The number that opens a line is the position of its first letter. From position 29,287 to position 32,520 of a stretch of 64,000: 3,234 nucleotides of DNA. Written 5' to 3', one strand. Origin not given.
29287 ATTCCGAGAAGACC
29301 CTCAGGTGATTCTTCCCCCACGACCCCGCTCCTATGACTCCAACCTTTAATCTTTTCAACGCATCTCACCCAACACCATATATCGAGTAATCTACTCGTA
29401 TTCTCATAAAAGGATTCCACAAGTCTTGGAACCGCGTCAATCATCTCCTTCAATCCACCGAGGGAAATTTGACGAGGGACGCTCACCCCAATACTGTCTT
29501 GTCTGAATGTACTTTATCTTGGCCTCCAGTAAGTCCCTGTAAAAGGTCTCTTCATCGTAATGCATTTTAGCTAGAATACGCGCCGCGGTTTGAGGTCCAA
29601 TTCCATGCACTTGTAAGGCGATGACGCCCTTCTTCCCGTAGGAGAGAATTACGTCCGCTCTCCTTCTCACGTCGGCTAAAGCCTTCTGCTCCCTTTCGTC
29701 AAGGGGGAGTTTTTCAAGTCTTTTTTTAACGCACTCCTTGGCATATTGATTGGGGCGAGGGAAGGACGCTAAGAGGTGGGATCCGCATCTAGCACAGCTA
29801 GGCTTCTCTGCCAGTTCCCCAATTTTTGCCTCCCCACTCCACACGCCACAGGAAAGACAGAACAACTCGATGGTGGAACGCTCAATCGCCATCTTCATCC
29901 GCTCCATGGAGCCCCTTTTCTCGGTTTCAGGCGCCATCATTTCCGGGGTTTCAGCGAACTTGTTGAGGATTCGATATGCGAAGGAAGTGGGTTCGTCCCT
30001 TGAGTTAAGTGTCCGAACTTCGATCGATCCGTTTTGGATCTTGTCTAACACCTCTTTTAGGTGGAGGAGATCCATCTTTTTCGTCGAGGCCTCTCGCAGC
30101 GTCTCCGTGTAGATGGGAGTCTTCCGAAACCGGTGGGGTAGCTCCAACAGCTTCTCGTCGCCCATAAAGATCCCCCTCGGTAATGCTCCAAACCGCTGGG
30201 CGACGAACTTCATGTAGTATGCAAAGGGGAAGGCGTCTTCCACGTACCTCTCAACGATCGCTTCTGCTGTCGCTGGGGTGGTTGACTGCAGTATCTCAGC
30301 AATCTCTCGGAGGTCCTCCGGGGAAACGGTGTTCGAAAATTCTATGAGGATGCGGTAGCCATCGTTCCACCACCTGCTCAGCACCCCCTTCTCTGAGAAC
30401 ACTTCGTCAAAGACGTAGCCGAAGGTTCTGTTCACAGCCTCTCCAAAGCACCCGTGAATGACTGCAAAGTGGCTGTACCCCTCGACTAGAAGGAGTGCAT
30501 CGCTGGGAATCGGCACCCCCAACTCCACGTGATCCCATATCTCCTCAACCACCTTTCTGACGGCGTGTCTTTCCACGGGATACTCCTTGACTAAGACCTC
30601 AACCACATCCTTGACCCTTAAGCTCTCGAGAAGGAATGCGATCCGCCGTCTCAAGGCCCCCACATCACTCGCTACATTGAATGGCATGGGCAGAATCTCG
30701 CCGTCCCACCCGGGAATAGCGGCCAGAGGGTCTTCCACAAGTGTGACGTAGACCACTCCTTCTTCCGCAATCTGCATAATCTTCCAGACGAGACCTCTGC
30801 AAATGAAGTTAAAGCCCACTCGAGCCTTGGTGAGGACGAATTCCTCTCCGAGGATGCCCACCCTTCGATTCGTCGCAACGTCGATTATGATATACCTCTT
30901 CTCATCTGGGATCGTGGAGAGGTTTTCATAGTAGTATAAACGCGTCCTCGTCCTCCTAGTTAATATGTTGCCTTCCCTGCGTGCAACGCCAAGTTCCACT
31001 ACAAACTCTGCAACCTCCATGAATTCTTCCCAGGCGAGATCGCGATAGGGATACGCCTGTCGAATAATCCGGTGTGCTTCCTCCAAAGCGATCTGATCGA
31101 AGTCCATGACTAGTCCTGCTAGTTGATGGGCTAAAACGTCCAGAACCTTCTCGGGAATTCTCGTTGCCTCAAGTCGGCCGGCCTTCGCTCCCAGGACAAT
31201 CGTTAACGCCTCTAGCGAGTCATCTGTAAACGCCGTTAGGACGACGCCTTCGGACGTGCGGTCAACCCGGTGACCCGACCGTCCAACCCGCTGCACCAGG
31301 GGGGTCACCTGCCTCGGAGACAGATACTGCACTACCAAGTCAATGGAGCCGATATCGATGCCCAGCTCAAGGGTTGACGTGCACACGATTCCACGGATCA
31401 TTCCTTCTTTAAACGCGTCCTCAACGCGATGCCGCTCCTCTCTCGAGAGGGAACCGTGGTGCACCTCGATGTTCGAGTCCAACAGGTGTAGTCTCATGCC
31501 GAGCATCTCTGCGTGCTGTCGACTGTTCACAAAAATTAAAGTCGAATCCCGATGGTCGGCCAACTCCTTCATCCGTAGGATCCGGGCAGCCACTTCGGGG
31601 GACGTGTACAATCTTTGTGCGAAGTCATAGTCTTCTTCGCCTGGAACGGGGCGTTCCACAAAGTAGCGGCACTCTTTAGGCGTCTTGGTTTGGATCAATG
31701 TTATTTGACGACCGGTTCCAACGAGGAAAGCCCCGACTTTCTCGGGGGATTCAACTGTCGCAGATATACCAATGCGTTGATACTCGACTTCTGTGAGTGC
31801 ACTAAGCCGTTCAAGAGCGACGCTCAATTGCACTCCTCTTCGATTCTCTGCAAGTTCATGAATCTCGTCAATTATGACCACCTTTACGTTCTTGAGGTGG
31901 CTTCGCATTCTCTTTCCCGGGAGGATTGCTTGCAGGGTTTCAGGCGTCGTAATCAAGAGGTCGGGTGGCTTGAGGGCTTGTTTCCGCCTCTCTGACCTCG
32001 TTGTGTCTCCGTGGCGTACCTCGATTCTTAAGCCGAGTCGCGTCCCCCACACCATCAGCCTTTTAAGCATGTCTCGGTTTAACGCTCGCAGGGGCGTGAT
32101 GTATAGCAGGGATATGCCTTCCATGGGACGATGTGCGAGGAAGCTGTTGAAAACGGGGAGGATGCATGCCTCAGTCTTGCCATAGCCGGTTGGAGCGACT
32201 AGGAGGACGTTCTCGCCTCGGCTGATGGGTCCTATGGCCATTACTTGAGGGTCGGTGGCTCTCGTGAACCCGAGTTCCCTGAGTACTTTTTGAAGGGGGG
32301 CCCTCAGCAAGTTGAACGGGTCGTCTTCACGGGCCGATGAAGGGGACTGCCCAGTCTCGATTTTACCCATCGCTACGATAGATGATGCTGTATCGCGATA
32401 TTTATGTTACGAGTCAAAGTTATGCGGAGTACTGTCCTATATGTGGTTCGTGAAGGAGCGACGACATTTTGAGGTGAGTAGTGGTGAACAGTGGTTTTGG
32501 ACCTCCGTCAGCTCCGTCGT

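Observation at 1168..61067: Self-complementary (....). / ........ tracts at 16 intergenic sites, absent from genes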

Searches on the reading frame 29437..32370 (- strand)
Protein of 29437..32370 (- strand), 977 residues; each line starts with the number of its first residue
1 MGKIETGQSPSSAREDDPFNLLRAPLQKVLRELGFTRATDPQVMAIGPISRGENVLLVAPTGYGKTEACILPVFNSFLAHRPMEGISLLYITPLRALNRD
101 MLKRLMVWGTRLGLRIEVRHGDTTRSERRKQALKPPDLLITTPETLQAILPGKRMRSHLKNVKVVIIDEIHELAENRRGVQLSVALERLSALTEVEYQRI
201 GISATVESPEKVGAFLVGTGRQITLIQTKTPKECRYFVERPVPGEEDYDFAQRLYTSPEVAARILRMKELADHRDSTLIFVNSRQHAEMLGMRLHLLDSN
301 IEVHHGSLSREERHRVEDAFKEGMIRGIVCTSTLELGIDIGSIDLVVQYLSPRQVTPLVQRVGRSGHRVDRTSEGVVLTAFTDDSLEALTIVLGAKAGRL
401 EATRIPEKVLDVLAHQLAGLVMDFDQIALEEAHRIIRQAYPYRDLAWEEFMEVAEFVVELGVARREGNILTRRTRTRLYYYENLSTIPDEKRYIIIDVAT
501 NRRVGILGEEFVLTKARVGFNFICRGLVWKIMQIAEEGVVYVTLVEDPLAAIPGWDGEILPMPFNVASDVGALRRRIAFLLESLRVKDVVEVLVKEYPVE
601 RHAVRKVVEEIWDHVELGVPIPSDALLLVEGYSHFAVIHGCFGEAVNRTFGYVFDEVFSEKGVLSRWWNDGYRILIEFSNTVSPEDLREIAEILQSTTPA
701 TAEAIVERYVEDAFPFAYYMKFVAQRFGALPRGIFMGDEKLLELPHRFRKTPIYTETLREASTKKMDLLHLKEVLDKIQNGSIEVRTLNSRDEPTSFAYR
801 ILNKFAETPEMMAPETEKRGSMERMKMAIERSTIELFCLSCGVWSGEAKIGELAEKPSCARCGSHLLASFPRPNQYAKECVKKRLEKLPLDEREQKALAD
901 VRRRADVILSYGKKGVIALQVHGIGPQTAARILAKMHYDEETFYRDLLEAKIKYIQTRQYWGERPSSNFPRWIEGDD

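Call 7: search_protein_families(library=pfam, proteins=[window:29437-32370:-])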
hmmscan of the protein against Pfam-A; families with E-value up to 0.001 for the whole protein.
window:29437-32370:- (977 aa): 5 families
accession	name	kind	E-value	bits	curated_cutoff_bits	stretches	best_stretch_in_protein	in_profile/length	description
PF00270.35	DEAD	-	3.2e-35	121.8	26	1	40-209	2-164/167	DEAD/DEAH box helicase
PF08494.16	DEAD_assoc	-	1e-23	84.6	23.5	1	621-798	1-191/191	DEAD/H associated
PF00271.37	Helicase_C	-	1.1e-19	71.2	23.5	1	271-366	12-107/110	Helicase conserved C-terminal domain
PF19306.5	WH_Lhr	-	4.9e-13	49.2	27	1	396-542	4-158/168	Large helicase-related protein, winged helix domain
PF04851.21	ResIII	-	2e-08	34.8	22.5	1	50-207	21-163/164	Type III restriction enzyme, res subunit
